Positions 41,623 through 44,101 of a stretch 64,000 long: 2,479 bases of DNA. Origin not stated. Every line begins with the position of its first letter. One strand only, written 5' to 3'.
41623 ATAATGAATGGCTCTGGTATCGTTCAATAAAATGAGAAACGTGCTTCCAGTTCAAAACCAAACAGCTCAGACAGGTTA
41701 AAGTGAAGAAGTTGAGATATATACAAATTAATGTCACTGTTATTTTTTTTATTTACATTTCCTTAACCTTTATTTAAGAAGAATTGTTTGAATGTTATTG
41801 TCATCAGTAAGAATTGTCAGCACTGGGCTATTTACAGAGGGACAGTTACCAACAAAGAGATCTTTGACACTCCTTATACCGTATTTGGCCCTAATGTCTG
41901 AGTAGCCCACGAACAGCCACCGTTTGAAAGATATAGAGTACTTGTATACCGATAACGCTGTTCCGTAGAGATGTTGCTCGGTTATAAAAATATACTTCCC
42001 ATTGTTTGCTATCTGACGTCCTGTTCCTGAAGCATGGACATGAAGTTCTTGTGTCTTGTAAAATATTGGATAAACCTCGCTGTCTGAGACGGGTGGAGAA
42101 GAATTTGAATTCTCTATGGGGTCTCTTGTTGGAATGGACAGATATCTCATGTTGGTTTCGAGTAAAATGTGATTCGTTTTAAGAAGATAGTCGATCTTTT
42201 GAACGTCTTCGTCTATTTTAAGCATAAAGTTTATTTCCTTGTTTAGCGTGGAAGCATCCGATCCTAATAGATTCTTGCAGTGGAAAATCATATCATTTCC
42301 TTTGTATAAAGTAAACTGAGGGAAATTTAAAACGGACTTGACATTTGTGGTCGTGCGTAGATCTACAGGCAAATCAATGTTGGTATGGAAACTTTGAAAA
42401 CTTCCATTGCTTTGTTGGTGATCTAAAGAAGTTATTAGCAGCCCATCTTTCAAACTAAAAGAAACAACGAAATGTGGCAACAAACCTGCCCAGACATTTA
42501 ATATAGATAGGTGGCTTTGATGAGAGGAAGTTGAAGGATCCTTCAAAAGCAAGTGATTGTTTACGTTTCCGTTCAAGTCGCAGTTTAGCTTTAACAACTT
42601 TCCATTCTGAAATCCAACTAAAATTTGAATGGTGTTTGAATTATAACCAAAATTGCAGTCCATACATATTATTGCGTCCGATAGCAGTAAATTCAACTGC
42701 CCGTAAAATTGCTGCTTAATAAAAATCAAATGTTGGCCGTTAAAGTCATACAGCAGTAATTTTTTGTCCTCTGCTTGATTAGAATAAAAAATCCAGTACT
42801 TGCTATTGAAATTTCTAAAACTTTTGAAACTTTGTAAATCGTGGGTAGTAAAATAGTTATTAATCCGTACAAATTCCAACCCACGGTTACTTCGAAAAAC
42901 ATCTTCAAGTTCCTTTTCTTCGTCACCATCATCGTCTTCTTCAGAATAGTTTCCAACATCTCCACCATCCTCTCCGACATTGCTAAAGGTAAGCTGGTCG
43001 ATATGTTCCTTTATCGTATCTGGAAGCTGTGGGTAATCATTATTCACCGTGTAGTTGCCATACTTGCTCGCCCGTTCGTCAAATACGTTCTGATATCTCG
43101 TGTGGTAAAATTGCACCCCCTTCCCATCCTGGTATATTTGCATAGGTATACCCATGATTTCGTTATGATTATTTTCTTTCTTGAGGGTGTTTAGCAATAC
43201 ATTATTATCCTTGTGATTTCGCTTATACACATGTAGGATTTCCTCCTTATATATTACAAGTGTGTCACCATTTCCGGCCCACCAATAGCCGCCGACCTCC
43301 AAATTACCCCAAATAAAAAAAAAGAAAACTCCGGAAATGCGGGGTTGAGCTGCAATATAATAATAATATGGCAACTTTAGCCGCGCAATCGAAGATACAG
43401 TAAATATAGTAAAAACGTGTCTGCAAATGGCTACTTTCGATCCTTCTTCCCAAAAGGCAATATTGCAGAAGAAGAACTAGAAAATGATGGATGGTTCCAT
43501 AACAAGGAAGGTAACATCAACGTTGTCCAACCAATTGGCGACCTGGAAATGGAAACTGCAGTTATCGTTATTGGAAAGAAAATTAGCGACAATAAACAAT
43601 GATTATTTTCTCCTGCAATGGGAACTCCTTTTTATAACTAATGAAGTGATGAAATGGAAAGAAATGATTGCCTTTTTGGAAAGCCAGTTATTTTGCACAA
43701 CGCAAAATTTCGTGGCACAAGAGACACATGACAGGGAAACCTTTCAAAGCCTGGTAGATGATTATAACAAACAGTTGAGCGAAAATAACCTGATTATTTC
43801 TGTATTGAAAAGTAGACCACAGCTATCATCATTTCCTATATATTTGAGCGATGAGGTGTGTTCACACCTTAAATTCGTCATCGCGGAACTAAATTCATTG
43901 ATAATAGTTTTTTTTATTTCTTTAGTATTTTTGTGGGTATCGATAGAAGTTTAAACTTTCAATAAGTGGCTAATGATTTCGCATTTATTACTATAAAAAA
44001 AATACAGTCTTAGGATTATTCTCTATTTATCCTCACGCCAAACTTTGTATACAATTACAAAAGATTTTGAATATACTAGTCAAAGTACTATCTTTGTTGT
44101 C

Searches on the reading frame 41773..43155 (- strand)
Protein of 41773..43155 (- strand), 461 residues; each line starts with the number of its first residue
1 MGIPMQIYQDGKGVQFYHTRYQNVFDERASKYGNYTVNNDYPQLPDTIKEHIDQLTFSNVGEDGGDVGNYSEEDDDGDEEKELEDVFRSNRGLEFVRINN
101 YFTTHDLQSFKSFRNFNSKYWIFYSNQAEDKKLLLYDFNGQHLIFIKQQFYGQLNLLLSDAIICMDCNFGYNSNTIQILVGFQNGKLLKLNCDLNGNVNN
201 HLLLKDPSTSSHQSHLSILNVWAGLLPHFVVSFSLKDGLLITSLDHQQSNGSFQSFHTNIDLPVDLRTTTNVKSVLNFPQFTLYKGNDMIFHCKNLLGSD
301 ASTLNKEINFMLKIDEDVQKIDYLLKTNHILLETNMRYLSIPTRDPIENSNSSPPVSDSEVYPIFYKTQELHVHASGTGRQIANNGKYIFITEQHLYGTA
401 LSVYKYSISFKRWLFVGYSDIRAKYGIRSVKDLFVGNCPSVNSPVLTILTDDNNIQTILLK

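Call 6: find_homologous_proteins(query=window:41773-43155:-, max_evalue=1e-10)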
Query window:41773-43155:- (461 aa): 7 proteins with E <= 1e-10 among 3975 candidates.
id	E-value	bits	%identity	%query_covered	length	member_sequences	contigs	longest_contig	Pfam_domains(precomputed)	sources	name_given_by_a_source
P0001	0.0e+0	1042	99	100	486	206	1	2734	-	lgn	-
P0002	5.6e-256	868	83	100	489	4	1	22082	-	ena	-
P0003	4.5e-224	763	75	100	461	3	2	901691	-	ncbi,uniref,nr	ncbi:Yig1p SKDI_16G0770 [Saccharomyces kudriavzevii IFO 1802]|uniref:YIG1-like protein n=2 Tax=Sacch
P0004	1.5e-219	748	72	100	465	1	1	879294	-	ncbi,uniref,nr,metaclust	ncbi:YPL201C [Saccharomyces arboricola H-6]|uniref:YPL201C n=1 Tax=Saccharomyces arboricola (strain 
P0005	2.6e-210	718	72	99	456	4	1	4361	-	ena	-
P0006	2.8e-200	685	67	100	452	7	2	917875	-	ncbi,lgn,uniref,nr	ncbi:hypothetical protein N7582_005512 [Saccharomyces uvarum]|uniref:Uncharacterized protein n=1 Tax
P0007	2.1e-194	665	66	100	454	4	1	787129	-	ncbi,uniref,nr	ncbi:Protein yig1 [Saccharomyces pastorianus]|uniref:Protein yig1 n=1 Tax=Saccharomyces pastorianus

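Call 14: find_encoding_contigs(protein=P0002, flank=2500, max_places=2)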
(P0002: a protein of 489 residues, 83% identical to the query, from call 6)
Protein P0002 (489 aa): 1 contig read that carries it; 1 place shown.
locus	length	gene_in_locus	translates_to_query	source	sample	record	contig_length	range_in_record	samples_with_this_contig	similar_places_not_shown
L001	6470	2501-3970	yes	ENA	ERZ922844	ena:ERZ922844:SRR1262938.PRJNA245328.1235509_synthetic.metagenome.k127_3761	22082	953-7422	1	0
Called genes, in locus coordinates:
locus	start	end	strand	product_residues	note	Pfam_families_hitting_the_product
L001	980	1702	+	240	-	PF08590:DUF1771, PF01713:Smr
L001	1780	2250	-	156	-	-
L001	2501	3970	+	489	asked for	-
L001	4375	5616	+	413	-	PF08731:AFT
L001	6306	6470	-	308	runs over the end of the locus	PF00069:Pkinase, PF03109:ABC1 (faint), PF07714:PK_Tyr_Ser-Thr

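Call 15: find_encoding_contigs(protein=P0003, flank=2500, max_places=2)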
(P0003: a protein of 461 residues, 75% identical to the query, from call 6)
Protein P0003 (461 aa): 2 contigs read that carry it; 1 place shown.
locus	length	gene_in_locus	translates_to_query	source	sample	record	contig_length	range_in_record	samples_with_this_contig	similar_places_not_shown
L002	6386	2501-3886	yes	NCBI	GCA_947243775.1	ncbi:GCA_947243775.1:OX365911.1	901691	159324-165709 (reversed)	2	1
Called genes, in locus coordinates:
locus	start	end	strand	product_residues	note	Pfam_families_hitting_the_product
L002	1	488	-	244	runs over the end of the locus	PF08079:Ribosomal_L30_N, PF00327:Ribosomal_L30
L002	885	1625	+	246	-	PF08590:DUF1771, PF01713:Smr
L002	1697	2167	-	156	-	-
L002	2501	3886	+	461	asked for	-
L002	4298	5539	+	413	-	PF08731:AFT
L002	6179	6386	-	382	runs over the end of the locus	PF03109:ABC1 (faint), PF14531:Kinase-like (faint), PF00069:Pkinase, PF07714:PK_Tyr_Ser-Thr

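Call 16: find_encoding_contigs(protein=P0004, flank=2500, max_places=2)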
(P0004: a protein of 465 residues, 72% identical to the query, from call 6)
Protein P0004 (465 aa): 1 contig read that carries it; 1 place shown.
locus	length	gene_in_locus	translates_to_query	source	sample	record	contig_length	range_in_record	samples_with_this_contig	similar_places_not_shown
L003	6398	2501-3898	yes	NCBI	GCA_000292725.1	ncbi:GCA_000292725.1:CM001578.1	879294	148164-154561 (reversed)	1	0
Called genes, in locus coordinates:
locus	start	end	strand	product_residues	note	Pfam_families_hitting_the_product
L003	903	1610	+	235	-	PF08590:DUF1771, PF01713:Smr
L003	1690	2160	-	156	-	-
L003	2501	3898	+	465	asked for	-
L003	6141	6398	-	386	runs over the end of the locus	PF14531:Kinase-like (faint), PF03109:ABC1 (faint), PF00069:Pkinase, PF07714:PK_Tyr_Ser-Thr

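Call 17: find_encoding_contigs(protein=P0005, flank=2500, max_places=2)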
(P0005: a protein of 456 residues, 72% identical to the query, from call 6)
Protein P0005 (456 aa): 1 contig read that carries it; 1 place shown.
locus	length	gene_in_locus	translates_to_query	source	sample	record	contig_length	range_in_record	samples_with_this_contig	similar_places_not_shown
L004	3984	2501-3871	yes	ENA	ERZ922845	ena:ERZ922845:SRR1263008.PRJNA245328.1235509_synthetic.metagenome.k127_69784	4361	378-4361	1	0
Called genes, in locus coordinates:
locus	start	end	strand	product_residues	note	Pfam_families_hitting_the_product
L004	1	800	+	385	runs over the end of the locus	PF08731:AFT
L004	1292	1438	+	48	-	-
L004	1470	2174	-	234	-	PF00069:Pkinase, PF07714:PK_Tyr_Ser-Thr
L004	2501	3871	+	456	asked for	-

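Call 18: find_encoding_contigs(protein=P0006, flank=2500, max_places=2)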
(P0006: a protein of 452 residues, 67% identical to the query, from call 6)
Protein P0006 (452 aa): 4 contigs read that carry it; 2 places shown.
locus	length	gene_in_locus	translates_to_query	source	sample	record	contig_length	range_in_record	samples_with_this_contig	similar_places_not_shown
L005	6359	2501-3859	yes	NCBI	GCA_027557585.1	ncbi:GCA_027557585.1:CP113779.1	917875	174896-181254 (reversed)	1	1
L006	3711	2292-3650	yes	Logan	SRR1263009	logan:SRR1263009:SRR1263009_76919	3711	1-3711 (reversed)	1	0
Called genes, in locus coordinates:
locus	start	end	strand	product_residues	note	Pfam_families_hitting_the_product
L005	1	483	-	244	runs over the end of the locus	PF08079:Ribosomal_L30_N, PF00327:Ribosomal_L30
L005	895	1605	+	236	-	PF08590:DUF1771, PF01713:Smr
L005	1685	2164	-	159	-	-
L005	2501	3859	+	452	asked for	-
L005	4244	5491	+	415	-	PF08731:AFT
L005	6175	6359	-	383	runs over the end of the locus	PF03109:ABC1 (faint), PF00069:Pkinase, PF07714:PK_Tyr_Ser-Thr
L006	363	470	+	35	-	-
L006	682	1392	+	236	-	PF08590:DUF1771, PF01713:Smr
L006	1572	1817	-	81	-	-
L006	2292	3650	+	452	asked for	-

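Call 19: find_encoding_contigs(protein=P0007, flank=2500, max_places=2)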
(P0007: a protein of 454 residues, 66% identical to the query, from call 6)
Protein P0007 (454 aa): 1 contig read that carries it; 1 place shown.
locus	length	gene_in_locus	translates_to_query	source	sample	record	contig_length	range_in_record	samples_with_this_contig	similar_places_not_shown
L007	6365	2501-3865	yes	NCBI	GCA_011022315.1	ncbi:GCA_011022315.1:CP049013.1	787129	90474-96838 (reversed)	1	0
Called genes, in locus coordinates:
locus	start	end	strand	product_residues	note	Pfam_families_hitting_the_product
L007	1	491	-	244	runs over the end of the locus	PF08079:Ribosomal_L30_N, PF00327:Ribosomal_L30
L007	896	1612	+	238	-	PF08590:DUF1771, PF01713:Smr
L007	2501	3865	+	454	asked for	-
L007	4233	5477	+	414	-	PF08731:AFT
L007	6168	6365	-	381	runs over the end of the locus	PF03109:ABC1 (faint), PF00069:Pkinase, PF07714:PK_Tyr_Ser-Thr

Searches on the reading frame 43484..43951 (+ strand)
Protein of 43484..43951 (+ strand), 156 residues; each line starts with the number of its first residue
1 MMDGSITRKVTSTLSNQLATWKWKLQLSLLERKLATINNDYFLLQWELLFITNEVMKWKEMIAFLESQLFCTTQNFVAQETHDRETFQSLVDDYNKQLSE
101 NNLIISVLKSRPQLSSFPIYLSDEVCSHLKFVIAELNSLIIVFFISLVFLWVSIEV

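Call 41: find_homologous_proteins(query=window:43484-43951:+, max_evalue=0.001)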
Query window:43484-43951:+ (156 aa): 6 proteins with E <= 0.001 among 35 candidates.
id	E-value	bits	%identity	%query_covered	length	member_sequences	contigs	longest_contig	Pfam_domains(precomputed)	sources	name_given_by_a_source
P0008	4.2e-93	327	99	100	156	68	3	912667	-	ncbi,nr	ncbi:BMC_2a_G0053670.mRNA.1.CDS.1 [Saccharomyces cerevisiae]|nr:Csm4p [Saccharomyces cerevisiae YJM1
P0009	1.7e-68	247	74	100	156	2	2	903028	-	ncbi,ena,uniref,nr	ncbi:Csm4p [Saccharomyces paradoxus]|uniref:Csm4p n=1 Tax=Saccharomyces paradoxus TaxID=27291 RepID=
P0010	5.4e-58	213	63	100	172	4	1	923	-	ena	-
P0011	2.0e-55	205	62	100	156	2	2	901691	-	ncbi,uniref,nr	ncbi:Csm4p SKDI_16G0780 [Saccharomyces kudriavzevii IFO 1802]|uniref:CSM4-like protein n=2 Tax=Sacch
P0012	6.1e-49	184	59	97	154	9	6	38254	-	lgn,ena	-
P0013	6.3e-48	180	57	100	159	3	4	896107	-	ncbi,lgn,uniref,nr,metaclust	ncbi:Csm4p [Saccharomyces eubayanus]|uniref:Csm4p n=1 Tax=Saccharomyces eubayanus TaxID=1080349 RepI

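Call 43: find_encoding_contigs(protein=P0010, flank=2500, max_places=2)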
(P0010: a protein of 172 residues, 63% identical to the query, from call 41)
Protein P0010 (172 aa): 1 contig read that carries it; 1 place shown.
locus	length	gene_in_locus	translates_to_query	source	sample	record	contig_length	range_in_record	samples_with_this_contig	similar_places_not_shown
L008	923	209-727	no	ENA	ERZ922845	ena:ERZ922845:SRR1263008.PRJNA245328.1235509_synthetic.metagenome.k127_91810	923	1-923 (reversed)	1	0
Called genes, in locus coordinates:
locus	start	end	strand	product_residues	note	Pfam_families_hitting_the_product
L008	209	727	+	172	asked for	-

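Call 44: find_encoding_contigs(protein=P0012, flank=2500, max_places=3)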
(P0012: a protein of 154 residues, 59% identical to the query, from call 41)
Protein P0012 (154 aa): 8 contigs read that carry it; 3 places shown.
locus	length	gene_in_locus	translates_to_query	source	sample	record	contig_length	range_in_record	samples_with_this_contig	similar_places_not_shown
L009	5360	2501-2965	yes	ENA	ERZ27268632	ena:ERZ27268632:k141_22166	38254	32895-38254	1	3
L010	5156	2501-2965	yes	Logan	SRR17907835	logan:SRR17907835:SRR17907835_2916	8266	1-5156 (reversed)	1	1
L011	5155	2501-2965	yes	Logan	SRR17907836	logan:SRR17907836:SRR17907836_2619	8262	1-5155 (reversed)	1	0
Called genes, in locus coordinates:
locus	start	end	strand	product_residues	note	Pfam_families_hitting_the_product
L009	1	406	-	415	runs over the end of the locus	PF08731:AFT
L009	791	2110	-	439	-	-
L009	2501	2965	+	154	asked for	-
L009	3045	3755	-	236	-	PF08590:DUF1771, PF01713:Smr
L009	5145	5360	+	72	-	?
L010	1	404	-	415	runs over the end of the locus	PF08731:AFT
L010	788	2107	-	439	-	-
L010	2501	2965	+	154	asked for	-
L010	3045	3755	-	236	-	PF08590:DUF1771, PF01713:Smr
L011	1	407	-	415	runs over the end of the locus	PF08731:AFT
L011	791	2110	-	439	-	-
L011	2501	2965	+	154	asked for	-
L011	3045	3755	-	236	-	PF08590:DUF1771, PF01713:Smr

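Call 51: find_encoding_contigs(protein=P0008, flank=1000, max_places=8)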
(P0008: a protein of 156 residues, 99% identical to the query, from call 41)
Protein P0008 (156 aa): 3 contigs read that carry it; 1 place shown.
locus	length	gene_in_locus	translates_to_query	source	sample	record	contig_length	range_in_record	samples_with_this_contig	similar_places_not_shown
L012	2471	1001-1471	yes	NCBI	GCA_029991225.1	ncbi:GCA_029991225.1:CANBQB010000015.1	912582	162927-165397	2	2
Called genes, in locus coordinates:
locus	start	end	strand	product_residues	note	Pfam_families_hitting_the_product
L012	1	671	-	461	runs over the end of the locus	-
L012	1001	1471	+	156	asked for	-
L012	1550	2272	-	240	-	PF08590:DUF1771, PF01713:Smr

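Call 52: find_encoding_contigs(protein=window:43484-43951:+, flank=1000, max_places=10)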
Protein window:43484-43951:+ (156 aa): 24 contigs read that carry it; 10 places shown.
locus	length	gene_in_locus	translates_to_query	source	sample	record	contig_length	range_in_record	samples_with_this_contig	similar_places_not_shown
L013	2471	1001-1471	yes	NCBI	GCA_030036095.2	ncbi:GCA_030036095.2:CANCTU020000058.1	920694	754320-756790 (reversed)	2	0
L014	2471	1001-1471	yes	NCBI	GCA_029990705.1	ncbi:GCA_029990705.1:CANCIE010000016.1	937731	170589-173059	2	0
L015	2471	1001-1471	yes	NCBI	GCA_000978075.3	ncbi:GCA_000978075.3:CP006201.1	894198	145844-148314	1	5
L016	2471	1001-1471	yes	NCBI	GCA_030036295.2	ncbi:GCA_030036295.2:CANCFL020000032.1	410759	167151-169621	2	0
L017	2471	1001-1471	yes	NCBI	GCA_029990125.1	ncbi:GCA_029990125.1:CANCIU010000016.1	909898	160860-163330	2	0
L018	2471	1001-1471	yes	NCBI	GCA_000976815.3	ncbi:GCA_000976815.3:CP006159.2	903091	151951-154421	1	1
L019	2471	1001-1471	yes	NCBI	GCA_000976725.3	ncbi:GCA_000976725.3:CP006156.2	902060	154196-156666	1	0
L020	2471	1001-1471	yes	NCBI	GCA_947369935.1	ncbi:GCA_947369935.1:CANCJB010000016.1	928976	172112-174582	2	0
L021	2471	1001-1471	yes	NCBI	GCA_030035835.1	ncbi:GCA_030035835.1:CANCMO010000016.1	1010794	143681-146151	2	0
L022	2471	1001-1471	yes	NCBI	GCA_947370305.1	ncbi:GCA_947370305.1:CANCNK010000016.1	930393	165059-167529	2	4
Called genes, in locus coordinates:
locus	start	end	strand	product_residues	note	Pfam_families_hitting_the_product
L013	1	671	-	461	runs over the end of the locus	-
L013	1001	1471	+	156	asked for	-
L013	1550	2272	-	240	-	PF08590:DUF1771, PF01713:Smr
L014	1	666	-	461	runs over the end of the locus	-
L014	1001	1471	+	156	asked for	-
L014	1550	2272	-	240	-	PF08590:DUF1771, PF01713:Smr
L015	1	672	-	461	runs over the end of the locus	-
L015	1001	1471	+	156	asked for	-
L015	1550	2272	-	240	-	PF08590:DUF1771, PF01713:Smr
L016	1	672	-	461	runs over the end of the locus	-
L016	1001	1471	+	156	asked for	-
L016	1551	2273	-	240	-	PF08590:DUF1771, PF01713:Smr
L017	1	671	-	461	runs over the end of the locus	-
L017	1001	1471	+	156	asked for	-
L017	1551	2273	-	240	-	PF08590:DUF1771, PF01713:Smr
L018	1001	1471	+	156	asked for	-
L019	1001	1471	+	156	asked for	-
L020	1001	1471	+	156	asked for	-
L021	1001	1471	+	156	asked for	-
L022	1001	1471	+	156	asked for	-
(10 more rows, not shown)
